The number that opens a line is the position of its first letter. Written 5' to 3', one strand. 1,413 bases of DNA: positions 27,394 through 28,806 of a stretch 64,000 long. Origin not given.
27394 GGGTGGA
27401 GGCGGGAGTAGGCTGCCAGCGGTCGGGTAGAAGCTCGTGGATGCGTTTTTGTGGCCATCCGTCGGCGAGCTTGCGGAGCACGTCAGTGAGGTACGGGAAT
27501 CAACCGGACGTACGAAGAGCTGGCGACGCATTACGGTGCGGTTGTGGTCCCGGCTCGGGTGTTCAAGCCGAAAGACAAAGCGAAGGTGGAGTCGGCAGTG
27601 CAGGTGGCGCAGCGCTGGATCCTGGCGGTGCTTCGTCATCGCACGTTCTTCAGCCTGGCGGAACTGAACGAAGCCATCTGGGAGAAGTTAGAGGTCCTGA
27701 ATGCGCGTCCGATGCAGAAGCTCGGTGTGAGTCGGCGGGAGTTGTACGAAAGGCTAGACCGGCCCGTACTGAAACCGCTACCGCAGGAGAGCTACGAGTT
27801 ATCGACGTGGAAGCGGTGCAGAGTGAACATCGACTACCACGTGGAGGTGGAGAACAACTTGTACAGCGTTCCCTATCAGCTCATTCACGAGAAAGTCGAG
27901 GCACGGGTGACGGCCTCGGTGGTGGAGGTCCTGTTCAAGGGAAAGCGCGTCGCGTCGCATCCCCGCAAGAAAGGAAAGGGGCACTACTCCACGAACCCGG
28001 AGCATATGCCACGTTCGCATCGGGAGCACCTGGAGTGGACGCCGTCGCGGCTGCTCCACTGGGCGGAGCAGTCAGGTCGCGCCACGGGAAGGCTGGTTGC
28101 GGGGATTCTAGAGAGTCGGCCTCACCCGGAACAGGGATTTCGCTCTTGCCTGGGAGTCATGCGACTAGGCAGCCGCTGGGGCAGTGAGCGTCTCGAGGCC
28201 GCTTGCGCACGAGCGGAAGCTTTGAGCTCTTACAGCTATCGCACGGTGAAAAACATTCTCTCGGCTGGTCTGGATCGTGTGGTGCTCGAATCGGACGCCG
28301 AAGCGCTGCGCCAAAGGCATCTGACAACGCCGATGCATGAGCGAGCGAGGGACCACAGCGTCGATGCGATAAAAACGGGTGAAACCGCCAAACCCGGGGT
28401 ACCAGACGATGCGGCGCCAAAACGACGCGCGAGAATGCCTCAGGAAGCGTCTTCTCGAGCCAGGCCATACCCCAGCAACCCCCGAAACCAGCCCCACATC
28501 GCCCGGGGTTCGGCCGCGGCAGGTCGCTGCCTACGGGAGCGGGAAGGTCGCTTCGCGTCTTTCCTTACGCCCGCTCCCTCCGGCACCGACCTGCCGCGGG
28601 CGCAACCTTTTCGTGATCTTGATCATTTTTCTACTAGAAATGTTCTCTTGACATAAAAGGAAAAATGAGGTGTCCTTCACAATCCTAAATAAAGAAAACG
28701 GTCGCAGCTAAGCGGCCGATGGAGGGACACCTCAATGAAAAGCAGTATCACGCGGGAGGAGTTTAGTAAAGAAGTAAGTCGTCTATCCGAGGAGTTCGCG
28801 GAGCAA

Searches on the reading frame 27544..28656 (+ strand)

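Call 43: search_protein_families(library=pfam, proteins=[window:27544-28656:+], max_evalue=0.001)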
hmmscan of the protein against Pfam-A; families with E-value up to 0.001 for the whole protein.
window:27544-28656:+ (370 aa): 1 family
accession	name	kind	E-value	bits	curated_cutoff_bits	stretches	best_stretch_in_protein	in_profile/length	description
PF22483.2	Mu-transpos_C_2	-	4.8e-22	77.9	27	1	79-150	1-72/73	Mu transposase, C-terminal domain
